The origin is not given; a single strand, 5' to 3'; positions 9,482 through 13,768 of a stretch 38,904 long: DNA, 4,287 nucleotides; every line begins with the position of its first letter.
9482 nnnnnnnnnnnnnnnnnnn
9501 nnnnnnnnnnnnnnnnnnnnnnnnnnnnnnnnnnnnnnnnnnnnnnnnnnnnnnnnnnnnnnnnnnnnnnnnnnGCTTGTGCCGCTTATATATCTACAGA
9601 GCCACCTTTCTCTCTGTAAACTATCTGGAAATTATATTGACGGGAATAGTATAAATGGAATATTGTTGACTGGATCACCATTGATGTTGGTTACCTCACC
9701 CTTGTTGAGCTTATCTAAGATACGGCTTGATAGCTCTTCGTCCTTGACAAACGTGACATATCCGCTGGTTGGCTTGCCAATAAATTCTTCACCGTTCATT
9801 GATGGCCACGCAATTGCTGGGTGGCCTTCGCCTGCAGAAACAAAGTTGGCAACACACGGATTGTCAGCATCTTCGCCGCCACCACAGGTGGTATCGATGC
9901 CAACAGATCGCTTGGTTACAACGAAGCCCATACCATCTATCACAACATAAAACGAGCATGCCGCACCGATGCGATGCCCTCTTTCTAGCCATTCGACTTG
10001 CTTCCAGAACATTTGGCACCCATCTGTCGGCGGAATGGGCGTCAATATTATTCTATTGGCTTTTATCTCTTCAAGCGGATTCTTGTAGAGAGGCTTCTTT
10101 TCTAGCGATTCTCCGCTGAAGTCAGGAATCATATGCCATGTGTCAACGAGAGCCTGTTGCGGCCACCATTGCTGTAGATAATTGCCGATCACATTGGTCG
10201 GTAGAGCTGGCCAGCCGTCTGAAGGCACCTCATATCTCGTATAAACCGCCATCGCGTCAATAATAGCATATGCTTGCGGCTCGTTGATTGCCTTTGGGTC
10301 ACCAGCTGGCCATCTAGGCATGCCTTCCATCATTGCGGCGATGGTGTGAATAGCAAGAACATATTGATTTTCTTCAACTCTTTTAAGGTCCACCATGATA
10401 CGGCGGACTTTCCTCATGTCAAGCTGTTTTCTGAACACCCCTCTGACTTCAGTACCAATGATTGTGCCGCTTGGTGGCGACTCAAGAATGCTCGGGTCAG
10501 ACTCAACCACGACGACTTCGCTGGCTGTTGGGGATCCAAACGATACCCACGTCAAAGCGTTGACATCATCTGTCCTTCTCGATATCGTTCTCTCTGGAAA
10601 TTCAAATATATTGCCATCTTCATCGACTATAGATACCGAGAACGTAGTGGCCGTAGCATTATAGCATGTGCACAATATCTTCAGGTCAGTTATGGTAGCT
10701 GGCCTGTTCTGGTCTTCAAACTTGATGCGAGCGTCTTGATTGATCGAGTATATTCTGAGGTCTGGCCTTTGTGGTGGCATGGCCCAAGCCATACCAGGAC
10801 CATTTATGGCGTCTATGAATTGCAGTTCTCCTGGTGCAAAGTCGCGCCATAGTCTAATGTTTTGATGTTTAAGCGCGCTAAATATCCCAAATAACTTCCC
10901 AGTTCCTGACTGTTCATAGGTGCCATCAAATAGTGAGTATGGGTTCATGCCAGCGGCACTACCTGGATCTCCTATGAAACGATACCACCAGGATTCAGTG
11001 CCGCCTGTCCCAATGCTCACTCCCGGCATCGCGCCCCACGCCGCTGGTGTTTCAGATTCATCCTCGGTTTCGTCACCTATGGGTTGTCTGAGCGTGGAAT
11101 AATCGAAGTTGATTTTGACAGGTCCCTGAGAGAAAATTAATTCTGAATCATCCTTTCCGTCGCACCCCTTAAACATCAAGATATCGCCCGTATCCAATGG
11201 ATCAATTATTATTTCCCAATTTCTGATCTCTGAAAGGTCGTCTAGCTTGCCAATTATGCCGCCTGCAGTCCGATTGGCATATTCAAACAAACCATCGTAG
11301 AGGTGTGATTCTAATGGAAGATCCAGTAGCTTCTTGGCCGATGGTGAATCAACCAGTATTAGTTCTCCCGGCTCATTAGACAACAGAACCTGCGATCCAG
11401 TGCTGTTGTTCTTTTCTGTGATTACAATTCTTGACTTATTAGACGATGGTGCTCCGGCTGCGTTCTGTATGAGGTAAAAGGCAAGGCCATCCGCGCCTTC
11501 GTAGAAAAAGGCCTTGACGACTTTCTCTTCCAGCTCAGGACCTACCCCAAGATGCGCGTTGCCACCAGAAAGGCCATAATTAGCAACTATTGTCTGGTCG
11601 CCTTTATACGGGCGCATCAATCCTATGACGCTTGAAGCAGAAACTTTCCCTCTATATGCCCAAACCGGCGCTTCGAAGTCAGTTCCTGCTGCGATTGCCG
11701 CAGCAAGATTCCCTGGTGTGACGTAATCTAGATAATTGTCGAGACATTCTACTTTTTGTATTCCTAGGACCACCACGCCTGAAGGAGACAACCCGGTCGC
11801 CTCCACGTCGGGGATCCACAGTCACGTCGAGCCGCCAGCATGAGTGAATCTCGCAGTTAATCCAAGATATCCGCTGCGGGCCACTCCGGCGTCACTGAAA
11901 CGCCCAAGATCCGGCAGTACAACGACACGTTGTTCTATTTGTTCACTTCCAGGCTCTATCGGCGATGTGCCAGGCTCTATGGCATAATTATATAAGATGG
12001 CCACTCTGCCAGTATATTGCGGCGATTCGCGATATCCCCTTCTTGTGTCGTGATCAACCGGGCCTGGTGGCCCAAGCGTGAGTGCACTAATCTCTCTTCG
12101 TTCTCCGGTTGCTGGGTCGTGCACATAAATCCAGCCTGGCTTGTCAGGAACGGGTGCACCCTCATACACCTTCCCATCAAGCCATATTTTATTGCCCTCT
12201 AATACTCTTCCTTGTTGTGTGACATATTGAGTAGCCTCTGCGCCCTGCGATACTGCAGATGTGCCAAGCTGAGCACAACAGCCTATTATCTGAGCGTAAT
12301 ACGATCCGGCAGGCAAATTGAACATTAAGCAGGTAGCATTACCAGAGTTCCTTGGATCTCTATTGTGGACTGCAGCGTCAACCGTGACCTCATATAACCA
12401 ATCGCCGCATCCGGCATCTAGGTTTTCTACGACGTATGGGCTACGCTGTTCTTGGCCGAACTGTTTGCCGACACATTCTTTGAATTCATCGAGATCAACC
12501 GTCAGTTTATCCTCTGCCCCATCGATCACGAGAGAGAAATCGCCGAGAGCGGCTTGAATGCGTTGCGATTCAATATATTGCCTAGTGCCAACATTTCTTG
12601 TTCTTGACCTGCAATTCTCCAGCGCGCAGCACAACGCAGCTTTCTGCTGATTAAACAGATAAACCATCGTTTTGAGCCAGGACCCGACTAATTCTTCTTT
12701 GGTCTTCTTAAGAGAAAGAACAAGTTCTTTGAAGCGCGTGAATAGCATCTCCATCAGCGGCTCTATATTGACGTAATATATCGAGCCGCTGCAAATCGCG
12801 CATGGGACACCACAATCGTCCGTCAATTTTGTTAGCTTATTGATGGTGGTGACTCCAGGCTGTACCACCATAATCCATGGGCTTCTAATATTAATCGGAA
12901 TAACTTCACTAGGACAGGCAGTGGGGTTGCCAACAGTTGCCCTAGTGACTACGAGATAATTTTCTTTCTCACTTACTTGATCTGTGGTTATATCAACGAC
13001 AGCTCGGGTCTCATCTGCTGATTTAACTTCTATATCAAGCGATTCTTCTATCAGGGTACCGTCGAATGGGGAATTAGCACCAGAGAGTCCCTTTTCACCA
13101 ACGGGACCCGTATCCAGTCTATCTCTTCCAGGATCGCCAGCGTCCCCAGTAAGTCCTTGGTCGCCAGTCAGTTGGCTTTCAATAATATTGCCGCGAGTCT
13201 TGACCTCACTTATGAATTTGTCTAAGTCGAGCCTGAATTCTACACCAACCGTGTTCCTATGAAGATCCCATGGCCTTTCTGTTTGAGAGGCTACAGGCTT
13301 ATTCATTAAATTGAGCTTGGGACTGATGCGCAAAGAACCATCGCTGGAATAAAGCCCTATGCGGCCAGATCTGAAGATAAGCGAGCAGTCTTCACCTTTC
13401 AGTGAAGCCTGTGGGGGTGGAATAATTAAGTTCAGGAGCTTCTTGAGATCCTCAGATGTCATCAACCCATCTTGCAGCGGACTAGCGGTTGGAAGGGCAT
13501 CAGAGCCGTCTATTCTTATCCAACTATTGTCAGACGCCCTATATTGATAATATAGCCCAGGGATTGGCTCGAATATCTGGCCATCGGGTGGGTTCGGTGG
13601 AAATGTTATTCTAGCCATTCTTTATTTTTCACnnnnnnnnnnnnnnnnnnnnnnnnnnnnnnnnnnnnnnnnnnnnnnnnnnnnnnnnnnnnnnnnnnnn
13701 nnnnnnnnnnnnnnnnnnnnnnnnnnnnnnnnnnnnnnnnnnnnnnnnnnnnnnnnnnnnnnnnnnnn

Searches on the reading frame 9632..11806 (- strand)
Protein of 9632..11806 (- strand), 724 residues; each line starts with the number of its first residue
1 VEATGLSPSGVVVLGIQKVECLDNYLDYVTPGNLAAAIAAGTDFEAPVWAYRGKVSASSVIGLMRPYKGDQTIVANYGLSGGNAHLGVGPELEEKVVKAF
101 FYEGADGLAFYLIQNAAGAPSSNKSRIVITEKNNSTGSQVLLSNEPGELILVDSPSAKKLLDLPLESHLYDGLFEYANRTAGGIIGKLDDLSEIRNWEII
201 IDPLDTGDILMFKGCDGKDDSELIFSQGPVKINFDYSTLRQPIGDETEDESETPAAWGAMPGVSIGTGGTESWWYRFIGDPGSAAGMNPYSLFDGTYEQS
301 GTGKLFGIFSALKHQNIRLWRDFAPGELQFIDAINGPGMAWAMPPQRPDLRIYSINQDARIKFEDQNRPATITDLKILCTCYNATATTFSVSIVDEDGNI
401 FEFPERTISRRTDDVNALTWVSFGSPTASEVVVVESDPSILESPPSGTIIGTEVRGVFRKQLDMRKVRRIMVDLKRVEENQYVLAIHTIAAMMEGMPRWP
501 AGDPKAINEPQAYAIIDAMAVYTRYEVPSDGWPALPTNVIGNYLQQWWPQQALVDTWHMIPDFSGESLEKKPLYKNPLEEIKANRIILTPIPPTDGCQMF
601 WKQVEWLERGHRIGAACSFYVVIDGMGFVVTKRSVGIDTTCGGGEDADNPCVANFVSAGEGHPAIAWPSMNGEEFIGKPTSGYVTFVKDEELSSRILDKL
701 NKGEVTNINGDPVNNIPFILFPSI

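Call 7: search_protein_families(library=pfam, max_evalue=0.01, proteins=[window:9632-11806:-])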
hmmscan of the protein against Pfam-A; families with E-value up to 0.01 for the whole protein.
window:9632-11806:- (724 aa): 0 families

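Call 11: search_protein_families(library=phrogs, max_evalue=0.001, proteins=[window:9632-11806:-])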
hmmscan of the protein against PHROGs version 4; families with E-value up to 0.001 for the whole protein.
window:9632-11806:- (724 aa): 0 families

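Call 88: search_solved_structures(query=window:9632-11806:-, max_evalue=0.1)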
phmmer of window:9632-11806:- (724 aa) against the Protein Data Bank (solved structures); distinct sequences matched with E-value up to 0.1: 2.
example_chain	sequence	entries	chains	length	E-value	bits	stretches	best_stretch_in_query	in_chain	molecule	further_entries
1o1l_A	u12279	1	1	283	0.0031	18.8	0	249-306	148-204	Hemoglobin Alpha chain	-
1o1n_A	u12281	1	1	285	0.0069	17.6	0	249-306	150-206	Hemoglobin Alpha chain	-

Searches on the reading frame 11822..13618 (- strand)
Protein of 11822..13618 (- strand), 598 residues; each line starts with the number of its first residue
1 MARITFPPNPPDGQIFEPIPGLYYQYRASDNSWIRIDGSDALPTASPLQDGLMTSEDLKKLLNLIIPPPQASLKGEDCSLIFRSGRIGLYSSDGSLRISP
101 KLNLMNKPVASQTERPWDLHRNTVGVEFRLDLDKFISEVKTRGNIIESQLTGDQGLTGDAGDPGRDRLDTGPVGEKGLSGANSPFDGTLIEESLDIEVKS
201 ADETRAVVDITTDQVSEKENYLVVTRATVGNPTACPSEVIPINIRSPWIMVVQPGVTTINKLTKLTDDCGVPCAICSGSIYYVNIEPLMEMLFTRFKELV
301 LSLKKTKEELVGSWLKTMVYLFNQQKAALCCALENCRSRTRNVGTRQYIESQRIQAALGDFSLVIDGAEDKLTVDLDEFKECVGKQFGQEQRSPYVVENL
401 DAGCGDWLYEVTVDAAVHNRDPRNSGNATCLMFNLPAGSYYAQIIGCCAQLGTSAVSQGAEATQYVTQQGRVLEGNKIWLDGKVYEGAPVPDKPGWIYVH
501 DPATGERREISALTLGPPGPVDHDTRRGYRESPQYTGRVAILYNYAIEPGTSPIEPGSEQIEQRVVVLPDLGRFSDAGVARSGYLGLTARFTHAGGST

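Call 7: search_protein_families(library=pfam, max_evalue=0.01, proteins=[window:11822-13618:-])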
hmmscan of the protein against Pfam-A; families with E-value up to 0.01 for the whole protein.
window:11822-13618:- (598 aa): 0 families

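Call 11: search_protein_families(library=phrogs, max_evalue=0.001, proteins=[window:11822-13618:-])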
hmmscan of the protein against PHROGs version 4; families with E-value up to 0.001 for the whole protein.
window:11822-13618:- (598 aa): 0 families

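Call 89: search_solved_structures(query=window:11822-13618:-, max_evalue=0.1)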
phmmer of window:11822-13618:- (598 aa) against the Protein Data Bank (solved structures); distinct sequences matched with E-value up to 0.1: 0.
